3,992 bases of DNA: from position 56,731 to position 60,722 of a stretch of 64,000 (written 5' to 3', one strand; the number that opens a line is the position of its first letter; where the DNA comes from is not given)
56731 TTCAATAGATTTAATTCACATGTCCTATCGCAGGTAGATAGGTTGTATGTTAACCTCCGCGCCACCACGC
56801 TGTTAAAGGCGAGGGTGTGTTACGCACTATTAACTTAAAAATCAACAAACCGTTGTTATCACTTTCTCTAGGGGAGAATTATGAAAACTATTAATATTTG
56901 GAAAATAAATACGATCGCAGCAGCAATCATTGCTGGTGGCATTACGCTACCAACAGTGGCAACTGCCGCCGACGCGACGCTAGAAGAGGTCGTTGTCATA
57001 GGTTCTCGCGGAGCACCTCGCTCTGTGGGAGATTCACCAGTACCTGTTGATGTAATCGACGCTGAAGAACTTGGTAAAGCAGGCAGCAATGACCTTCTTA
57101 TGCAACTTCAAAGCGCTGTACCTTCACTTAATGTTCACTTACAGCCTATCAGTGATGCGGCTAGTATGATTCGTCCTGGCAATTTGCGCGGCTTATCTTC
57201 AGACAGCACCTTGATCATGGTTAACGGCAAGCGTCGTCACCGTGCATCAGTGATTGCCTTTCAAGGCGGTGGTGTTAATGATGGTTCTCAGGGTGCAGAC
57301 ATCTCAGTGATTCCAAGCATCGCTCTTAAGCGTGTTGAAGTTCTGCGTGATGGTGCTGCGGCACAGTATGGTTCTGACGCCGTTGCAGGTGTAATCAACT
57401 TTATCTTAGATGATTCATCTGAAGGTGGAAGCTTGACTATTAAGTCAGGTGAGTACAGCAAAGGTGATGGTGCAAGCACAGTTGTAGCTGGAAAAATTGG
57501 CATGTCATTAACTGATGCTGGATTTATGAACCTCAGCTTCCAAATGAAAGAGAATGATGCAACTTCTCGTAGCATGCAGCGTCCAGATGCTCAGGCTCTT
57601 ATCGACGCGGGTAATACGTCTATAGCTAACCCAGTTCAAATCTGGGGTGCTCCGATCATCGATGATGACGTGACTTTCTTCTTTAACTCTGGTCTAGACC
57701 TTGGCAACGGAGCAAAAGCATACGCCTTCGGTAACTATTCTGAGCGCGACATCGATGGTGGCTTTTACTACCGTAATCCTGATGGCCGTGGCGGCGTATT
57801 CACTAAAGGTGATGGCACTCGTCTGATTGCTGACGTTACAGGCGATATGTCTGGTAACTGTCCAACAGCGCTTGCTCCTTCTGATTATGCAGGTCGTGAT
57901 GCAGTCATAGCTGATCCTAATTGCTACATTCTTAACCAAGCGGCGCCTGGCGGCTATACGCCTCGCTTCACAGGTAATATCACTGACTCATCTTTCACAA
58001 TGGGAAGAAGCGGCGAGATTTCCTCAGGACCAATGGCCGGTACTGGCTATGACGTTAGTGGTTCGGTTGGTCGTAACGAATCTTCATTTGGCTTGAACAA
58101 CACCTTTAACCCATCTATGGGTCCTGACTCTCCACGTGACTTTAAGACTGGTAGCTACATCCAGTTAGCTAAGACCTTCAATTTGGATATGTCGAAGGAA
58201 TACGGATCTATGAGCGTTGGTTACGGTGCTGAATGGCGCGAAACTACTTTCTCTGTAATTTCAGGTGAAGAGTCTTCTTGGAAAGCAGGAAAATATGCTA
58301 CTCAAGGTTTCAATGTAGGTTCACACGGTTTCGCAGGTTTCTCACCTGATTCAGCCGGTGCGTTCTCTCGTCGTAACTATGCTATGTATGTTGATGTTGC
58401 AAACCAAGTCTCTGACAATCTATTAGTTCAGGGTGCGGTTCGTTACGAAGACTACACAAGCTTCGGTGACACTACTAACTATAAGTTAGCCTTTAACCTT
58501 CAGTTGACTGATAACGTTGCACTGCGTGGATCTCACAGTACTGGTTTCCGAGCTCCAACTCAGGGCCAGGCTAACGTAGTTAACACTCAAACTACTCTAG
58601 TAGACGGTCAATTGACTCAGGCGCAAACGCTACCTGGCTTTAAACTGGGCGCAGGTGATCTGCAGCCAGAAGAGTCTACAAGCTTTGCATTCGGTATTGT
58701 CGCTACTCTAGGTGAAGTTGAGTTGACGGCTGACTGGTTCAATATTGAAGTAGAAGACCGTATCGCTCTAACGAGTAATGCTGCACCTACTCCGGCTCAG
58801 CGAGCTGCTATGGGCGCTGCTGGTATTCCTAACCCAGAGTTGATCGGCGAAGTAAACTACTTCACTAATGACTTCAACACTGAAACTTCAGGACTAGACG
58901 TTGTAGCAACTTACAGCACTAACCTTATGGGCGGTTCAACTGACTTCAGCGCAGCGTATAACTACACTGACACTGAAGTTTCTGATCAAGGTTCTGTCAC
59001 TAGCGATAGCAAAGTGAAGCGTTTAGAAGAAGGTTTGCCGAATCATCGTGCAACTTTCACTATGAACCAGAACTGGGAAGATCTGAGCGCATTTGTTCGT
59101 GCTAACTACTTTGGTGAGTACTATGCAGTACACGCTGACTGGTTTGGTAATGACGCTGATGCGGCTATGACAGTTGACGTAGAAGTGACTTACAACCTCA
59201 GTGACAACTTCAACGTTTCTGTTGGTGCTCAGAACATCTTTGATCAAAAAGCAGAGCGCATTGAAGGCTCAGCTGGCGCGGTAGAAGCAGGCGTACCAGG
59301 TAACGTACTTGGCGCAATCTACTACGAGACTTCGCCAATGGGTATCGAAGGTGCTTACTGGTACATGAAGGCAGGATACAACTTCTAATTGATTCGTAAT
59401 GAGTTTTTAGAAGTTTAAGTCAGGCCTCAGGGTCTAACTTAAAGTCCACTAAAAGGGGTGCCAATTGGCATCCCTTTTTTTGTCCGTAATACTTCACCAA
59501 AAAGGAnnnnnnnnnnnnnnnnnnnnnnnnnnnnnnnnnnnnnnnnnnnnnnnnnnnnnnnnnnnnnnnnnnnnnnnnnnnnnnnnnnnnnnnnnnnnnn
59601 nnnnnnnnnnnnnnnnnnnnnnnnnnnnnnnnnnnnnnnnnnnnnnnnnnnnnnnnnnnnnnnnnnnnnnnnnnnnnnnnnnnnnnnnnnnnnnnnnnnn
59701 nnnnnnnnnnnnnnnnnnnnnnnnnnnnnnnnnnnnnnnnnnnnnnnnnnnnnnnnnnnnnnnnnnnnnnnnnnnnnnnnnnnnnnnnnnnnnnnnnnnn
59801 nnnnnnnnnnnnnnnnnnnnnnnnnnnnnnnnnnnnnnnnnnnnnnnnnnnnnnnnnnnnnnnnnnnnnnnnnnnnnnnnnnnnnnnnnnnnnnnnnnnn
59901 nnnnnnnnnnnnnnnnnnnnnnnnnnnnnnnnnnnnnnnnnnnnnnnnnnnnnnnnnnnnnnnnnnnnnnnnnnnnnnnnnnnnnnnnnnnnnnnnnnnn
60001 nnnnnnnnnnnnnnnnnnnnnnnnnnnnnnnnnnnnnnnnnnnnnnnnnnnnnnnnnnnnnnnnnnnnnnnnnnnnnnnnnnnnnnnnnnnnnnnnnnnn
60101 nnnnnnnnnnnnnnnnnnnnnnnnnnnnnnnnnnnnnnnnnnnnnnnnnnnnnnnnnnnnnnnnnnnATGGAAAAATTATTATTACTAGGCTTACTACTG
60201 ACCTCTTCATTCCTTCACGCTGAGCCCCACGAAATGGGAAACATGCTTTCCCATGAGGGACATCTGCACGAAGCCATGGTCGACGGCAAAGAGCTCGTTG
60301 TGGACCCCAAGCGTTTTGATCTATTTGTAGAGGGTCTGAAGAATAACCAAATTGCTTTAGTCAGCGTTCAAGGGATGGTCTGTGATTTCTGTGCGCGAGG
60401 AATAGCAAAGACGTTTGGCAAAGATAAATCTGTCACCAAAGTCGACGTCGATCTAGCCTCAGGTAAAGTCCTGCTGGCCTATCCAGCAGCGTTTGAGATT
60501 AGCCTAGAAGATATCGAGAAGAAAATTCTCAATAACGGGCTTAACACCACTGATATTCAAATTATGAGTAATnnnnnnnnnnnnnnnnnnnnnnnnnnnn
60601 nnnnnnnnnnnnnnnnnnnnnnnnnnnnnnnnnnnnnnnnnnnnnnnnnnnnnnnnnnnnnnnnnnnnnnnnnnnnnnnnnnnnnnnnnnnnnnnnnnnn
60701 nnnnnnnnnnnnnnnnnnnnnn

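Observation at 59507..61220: Candidate undescribed CsoR-controlled metal-handling system: OM barrel + periplasmic HMA chaperone + MerT-like carrier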

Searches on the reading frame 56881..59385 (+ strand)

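Call 5: search_protein_families(library=pfam, proteins=[window:56881-59385:+], max_evalue=0.1)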
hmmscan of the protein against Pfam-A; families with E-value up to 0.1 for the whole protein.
window:56881-59385:+ (835 aa): 2 families
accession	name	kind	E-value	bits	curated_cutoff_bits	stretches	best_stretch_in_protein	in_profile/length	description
PF00593.30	TonB_dep_Rec_b-barrel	-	9.4e-29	102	27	1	388-786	78-436/436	TonB dependent receptor-like, beta-barrel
PF07715.20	Plug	-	6.1e-17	62.5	23.9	1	51-171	4-107/107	TonB-dependent Receptor Plug Domain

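Call 6: search_protein_families(library=ncbifam, proteins=[window:56881-59385:+], max_evalue=0.1)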
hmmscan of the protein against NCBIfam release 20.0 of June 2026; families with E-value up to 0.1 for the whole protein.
window:56881-59385:+ (835 aa): 15 families
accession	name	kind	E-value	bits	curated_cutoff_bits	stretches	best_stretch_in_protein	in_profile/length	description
NF010038.0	PRK13513.1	equivalog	2.7e-32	112.1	942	2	493-792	357-638/659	ligand-gated channel protein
NF010010.0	PRK13483.1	equivalog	1.3e-30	106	927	2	494-794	366-641/660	ligand-gated channel protein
NF007478.2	PRK10064.1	equivalog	4.1e-24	84.8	745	2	494-794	356-644/663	catecholate siderophore receptor CirA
NF010048.1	PRK13524.1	subfamily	5.4e-24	84.7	493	3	31-224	37-226/744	FepA family TonB-dependent siderophore receptor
NF010051.0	PRK13528.1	subfamily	4.3e-23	81.5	583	2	32-235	31-234/727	FepA family TonB-dependent siderophore receptor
NF050067.1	TonBEntbctnRecCfrA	equivalog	4.6e-21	74.8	1200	2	494-790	386-661/698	TonB-dependent ferric enterobactin receptor CfrA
TIGR01785.1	TonB-hemin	subfamily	1.1e-20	73.6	316.85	2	428-800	310-663/677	TonB-dependent heme/hemoglobin receptor family protein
NF010011.0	PRK13484.1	equivalog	1.1e-20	73.5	1197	2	9-177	11-159/682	IreA family TonB-dependent siderophore receptor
TIGR01786.1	TonB-hemlactrns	subfamily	1.3e-19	70.1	323.75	2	432-797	334-692/719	TonB-dependent hemoglobin/transferrin/lactoferrin family receptor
TIGR01779.1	TonB-B12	equivalog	4.1e-19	68.6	599.7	2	490-797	346-599/614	TonB-dependent vitamin B12 receptor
NF007926.1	PRK10641.1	equivalog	2e-16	59.7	836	2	26-200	19-179/617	TonB-dependent vitamin B12 receptor BtuB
NF010012.0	PRK13486.1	equivalog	5.9e-16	58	924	2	9-189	3-170/696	TonB-dependent receptor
NF049946.1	TonB_dep_CU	exception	8.8e-07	27.6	700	2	58-207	63-203/683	TonB-dependent receptor, CU motif-type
NF053590.1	TonB_dep_TOL0244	equivalog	1.3e-05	24.1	645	1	149-230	112-189/604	TOL_0244 family TonB-dependent receptor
TIGR04057.1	SusC_RagA_signa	signature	0.00098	18.9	46.2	1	151-172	4-26/31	SusC/RagA subfamily TonB-dependent outer membrane receptor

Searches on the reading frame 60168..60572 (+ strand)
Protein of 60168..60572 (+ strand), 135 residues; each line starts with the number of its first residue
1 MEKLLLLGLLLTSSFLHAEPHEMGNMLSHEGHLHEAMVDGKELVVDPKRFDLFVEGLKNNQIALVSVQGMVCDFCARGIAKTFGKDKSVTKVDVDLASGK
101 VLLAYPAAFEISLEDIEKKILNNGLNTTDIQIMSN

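Call 5: search_protein_families(library=pfam, proteins=[window:60168-60572:+], max_evalue=0.1)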
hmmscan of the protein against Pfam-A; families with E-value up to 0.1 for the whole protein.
window:60168-60572:+ (135 aa): 1 family
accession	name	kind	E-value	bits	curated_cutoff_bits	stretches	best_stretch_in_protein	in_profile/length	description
PF00403.32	HMA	-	7.9e-06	26.6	24.8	1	65-121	2-57/62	Heavy-metal-associated domain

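Call 6: search_protein_families(library=ncbifam, proteins=[window:60168-60572:+], max_evalue=0.1)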
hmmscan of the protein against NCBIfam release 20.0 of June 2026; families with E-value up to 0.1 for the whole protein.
window:60168-60572:+ (135 aa): 12 families
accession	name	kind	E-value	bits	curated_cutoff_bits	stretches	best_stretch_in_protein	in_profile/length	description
NF033795.1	chaper_CopZ_Bs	exception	4.9e-09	36.2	91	1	65-125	4-63/66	copper chaperone CopZ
TIGR00003.1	TIGR00003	subfamily_domain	4.7e-07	29.9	62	1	65-125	4-63/66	copper ion binding protein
NF033781.1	chaper_CopP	exception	4.3e-06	26.8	112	1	65-125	4-62/65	copper-binding metallochaperone CopP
NF033556.1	MerTP_fusion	equivalog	3e-05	23.7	180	1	58-125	117-183/186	mercuric transport protein MerTP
NF033794.2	chaper_CopZ_Eh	exception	3.1e-05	24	95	1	65-127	4-65/68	copper chaperone CopZ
NF047957.1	CopZ_AFE_1862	equivalog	5e-05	23.7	85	1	66-102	4-40/62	CopZ family metallochaperone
NF008262.1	PRK11033.1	equivalog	0.012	14.1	1005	1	60-129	40-106/731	zinc/cadmium/mercury/lead-transporting ATPase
NF041115.1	UxxU_metal_bind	equivalog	0.017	15.2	95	1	63-105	6-48/74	metal-binding (seleno)protein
NF010311.1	PRK13748.1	subfamily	0.022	13.6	600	1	65-126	3-62/560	mercury(II) reductase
NF045683.1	MerT_CopZ_Se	exception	0.032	13.7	375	1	58-103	159-204/235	MerT/CopZ fusion-like heavy metal transport selenoprotein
TIGR02052.1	MerP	equivalog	0.049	14.1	92.55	1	61-105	23-67/92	mercury resistance system periplasmic binding protein MerP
NF033775.1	P_type_ZntA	exception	0.049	11.9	1240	1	66-124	53-108/732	Zn(II)/Cd(II)/Pb(II) translocating P-type ATPase ZntA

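Call 45: search_solved_structures(query=window:60168-60572:+, max_evalue=0.01, show_alignments=1)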
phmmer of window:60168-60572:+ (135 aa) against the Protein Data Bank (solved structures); distinct sequences matched with E-value up to 0.01: 12.
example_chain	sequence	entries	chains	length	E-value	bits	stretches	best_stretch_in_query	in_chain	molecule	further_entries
7xuk_A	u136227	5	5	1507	7.6e-12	48.6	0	63-124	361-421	Copper-transporting ATPase 2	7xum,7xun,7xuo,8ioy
7si3_A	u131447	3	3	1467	3.5e-11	46.5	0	61-125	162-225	P-type Cu(+) transporter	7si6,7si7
1p6t_A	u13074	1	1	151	2.7e-06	30.7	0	62-124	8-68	Potential copper-transporting ATPase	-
2rml_A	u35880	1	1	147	1.4e-05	28.4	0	65-120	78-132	Copper-transporting P-type ATPase copA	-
2ew9_A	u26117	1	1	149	3.9e-05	26.9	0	63-107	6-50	Copper-transporting ATPase 2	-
1k0v_A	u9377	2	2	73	7.1e-05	26.1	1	65-130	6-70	CopZ | similar to mercuric transport protein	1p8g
2qif_A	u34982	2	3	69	0.00014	25.1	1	65-126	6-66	Copper chaperone copZ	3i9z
2rop_A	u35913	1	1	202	0.0012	22.1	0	63-125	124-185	Copper-transporting ATPase 2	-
2roe_A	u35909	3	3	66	0.0017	21.7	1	65-110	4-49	Heavy metal binding protein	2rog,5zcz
6ff2_A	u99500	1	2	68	0.0088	19.3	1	64-115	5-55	Copper chaperone CopZ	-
1osd_A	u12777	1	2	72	0.0097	19.2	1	61-117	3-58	hypothetical protein MerP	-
1s6o_A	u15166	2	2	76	0.0097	19.2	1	64-123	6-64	Copper-transporting ATPase 1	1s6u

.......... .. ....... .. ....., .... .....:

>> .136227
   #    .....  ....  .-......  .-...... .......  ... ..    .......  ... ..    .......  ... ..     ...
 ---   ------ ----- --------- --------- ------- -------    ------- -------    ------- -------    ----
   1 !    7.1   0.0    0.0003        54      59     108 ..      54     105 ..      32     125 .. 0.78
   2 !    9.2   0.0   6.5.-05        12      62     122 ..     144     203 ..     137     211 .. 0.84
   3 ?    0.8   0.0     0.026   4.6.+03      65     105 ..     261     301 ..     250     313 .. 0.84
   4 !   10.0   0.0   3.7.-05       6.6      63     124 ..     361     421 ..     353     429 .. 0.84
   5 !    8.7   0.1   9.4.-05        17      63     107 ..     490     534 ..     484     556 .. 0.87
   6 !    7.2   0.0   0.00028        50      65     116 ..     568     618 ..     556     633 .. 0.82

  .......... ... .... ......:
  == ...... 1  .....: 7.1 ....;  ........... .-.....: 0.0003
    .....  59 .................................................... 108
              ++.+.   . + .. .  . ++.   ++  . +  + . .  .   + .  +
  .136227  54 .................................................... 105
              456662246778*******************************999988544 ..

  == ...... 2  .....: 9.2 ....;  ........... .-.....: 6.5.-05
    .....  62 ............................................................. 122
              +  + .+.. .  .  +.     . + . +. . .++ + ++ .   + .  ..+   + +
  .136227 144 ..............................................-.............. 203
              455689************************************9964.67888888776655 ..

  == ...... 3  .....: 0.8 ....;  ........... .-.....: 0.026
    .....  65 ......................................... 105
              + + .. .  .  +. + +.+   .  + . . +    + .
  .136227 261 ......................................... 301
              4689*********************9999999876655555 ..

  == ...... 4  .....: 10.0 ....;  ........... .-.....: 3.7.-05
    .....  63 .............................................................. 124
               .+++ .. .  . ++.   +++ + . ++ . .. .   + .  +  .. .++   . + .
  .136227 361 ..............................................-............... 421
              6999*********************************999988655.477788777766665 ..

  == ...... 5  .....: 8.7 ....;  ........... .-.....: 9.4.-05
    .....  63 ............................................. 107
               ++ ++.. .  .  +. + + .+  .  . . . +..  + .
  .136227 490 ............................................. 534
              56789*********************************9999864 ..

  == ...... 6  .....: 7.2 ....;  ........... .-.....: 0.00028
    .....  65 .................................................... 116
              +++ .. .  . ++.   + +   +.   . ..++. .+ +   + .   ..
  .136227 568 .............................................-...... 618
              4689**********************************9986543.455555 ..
